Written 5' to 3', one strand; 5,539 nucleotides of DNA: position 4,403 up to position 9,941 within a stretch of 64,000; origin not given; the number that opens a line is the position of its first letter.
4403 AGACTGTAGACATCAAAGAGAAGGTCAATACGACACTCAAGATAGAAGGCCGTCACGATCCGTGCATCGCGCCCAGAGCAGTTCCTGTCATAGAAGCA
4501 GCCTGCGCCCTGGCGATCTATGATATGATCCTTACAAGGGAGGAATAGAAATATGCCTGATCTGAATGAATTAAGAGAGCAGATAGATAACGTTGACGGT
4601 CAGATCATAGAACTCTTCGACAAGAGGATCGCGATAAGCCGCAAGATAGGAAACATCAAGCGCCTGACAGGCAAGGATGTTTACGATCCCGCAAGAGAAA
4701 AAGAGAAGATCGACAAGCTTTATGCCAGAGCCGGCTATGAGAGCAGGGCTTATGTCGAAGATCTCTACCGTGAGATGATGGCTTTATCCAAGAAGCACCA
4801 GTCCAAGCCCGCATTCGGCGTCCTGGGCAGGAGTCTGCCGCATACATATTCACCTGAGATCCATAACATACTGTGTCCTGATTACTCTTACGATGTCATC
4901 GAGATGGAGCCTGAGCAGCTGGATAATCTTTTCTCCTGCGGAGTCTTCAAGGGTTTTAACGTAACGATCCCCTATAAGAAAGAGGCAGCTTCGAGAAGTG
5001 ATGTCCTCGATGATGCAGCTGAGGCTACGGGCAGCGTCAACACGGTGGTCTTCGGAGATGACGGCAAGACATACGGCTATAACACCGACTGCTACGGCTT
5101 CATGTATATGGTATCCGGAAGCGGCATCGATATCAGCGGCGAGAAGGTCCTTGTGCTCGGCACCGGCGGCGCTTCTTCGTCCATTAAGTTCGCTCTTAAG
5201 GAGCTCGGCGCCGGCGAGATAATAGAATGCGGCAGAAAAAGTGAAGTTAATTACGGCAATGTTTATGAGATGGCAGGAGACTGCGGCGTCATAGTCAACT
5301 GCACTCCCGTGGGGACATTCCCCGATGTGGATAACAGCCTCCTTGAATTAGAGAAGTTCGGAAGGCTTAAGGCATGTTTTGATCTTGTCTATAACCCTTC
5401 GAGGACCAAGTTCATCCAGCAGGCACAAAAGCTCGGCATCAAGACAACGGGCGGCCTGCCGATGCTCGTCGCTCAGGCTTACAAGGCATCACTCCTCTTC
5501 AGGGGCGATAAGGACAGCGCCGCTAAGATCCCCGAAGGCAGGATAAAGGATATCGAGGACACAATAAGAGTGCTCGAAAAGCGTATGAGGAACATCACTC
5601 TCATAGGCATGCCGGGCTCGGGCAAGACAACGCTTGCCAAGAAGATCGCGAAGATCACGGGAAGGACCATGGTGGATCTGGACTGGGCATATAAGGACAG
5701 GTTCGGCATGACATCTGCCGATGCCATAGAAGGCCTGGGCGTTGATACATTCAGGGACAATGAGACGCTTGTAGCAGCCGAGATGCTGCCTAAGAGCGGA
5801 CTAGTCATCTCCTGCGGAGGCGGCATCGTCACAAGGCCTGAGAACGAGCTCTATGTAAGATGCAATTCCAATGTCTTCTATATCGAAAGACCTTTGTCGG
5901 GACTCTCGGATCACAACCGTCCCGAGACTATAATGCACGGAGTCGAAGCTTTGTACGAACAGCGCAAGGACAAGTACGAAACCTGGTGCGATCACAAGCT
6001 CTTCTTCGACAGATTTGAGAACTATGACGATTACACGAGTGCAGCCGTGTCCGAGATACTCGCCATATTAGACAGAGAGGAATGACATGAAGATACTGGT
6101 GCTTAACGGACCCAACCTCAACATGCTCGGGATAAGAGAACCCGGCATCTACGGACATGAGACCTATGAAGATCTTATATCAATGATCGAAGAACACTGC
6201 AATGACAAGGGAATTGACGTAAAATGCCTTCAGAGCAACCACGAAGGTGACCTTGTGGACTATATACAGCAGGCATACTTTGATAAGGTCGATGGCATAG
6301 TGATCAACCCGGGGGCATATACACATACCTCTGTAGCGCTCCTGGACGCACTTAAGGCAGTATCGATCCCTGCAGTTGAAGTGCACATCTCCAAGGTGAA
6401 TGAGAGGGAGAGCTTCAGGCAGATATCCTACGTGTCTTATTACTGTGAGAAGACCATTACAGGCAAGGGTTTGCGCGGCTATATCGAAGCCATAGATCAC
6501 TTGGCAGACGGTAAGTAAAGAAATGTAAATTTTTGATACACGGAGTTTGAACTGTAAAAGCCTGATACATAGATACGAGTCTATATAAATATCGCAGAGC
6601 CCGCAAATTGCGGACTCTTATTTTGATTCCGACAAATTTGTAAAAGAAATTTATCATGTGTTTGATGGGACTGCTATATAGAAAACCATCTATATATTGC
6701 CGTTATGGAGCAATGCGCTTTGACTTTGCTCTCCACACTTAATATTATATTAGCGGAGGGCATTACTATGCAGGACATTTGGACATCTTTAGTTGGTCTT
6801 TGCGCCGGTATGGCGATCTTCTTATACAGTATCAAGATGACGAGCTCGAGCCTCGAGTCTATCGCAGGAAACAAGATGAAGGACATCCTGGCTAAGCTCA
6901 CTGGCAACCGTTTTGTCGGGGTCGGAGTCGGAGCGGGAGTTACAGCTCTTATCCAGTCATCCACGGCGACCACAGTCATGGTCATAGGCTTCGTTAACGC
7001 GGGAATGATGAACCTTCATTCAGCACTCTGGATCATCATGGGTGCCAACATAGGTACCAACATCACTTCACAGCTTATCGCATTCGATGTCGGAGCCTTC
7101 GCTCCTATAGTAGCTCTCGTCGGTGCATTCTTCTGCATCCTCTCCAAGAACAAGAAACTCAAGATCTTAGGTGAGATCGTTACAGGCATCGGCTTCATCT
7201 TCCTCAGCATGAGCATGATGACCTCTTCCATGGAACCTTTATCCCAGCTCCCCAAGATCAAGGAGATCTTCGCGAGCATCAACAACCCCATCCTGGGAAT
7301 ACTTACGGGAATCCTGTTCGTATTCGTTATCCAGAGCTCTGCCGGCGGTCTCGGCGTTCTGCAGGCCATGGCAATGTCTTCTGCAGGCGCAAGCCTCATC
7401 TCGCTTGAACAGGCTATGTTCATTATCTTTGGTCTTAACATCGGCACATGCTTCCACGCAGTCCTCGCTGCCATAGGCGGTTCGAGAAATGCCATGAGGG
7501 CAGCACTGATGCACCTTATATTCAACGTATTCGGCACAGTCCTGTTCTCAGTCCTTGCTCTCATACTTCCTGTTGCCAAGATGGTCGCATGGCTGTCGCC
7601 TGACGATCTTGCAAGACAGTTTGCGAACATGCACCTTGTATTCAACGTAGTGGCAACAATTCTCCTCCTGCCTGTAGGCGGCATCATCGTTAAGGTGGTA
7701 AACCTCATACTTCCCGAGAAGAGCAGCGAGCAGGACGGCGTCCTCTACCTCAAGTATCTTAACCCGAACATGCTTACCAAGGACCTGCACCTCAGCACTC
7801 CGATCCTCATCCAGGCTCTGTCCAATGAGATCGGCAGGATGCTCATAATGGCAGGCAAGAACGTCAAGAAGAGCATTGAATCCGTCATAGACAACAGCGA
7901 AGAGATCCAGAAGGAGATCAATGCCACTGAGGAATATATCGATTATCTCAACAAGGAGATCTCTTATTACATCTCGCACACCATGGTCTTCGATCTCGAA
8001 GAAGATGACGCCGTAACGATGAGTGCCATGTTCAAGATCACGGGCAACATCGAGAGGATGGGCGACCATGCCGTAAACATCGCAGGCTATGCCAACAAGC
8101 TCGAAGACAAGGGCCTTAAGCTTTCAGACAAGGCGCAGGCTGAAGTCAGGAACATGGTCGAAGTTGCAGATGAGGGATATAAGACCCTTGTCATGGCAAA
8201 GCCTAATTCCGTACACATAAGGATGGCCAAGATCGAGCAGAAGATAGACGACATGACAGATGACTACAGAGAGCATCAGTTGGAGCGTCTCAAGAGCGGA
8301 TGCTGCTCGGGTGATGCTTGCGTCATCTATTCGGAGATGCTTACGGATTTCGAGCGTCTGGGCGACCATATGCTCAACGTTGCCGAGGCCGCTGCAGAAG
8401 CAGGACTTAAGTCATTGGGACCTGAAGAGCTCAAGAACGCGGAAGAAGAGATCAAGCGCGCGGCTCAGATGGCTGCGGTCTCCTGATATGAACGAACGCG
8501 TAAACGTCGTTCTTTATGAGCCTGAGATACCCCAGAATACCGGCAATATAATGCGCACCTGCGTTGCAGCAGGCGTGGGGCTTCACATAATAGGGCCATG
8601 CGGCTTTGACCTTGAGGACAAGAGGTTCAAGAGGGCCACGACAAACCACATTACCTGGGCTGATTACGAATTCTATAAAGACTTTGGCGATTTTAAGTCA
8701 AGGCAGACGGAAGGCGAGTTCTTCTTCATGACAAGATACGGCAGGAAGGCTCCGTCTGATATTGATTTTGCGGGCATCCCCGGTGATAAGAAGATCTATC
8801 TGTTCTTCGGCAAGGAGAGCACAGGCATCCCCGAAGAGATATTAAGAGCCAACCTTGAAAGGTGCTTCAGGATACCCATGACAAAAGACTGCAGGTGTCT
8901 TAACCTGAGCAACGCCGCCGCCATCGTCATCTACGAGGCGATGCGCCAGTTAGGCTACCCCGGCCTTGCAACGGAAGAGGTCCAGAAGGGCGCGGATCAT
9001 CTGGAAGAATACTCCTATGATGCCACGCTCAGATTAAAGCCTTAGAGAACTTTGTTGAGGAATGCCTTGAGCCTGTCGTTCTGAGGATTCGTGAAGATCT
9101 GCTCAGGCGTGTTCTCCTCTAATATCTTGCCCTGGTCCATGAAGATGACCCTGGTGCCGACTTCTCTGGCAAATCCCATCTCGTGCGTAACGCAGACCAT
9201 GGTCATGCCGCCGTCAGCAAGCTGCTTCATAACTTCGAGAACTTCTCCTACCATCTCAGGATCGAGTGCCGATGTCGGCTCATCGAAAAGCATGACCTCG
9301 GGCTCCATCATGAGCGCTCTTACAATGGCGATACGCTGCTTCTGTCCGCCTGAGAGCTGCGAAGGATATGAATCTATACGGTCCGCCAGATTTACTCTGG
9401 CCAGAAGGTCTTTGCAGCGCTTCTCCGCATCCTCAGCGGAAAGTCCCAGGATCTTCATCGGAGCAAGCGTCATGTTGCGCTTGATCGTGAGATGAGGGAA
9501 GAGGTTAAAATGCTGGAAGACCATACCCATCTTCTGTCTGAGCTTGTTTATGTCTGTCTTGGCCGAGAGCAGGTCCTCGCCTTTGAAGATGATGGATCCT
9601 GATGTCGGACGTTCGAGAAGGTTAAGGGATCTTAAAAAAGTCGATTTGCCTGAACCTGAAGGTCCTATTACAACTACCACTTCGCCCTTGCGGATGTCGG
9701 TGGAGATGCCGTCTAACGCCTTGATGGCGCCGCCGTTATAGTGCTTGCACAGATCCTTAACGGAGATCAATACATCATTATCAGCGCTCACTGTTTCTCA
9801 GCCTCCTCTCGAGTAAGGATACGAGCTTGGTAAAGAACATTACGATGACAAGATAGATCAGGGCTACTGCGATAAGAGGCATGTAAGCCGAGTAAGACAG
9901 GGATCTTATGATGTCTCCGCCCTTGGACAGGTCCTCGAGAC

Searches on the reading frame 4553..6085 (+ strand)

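Call 66: search_protein_families(library=pfam, proteins=[window:4553-6085:+], max_evalue=0.00001)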
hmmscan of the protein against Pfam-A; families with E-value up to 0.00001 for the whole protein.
window:4553-6085:+ (510 aa): 3 families
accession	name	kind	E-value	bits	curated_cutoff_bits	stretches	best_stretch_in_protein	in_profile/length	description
PF01202.28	SKI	-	8.2e-23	81.7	22.1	1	354-496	1-137/159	Shikimate kinase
PF01817.26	CM_2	-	1.7e-20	73.5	27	1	7-83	1-79/80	Chorismate mutase type II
PF08501.16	Shikimate_dh_N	-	1.2e-12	48.3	27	1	90-165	1-83/83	Shikimate dehydrogenase substrate binding domain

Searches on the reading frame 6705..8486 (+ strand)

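Call 66: search_protein_families(library=pfam, proteins=[window:6705-8486:+], max_evalue=0.00001)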
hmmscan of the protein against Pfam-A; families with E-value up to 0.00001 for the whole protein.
window:6705-8486:+ (593 aa): 2 families
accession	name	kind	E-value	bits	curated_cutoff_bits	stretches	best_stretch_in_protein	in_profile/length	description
PF02690.20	Na_Pi_cotrans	-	3.7e-55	186.2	29.1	2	38-173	1-136/137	Na+/Pi-cotransporter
PF01895.24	PhoU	-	1.8e-18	67.1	23.5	1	377-461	2-87/89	PhoU domain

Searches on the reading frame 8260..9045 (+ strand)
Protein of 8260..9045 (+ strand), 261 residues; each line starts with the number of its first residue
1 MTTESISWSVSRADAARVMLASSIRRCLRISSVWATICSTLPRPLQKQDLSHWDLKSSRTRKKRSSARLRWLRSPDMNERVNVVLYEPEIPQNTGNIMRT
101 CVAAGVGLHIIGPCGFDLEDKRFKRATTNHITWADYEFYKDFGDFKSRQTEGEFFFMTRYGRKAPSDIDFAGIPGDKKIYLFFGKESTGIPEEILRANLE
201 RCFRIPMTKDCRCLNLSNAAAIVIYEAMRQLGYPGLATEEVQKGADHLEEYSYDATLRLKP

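Call 78: search_protein_families(library=pfam, proteins=[window:8260-9045:+], max_evalue=0.00001)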
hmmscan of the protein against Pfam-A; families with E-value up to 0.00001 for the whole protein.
window:8260-9045:+ (261 aa): 1 family
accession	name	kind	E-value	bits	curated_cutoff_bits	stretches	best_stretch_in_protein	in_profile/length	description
PF00588.24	SpoU_methylase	-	4.9e-32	111.4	29.7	1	81-225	2-142/142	SpoU rRNA Methylase family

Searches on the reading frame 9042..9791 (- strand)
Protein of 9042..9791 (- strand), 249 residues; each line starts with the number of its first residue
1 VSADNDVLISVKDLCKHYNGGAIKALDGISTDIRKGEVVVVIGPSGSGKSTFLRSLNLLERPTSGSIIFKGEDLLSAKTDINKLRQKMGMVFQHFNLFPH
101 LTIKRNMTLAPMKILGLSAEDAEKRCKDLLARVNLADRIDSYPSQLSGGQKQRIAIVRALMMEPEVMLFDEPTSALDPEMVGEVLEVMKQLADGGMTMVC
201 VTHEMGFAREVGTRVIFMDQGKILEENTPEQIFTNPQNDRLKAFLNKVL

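Call 78: search_protein_families(library=pfam, proteins=[window:9042-9791:-], max_evalue=0.00001)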
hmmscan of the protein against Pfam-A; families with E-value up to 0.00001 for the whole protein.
window:9042-9791:- (249 aa): 3 families
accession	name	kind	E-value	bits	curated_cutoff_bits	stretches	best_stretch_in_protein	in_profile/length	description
PF00005.33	ABC_tran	-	1.4e-38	133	25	1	26-174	1-137/137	ABC transporter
PF13304.12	AAA_21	-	5.3e-13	50.1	27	1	142-205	234-300/304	AAA domain, putative AbiEii toxin, Type IV TA system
PF02463.25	SMC_N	-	6.2e-08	32.8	40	1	37-211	25-205/220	RecF/RecN/SMC N terminal domain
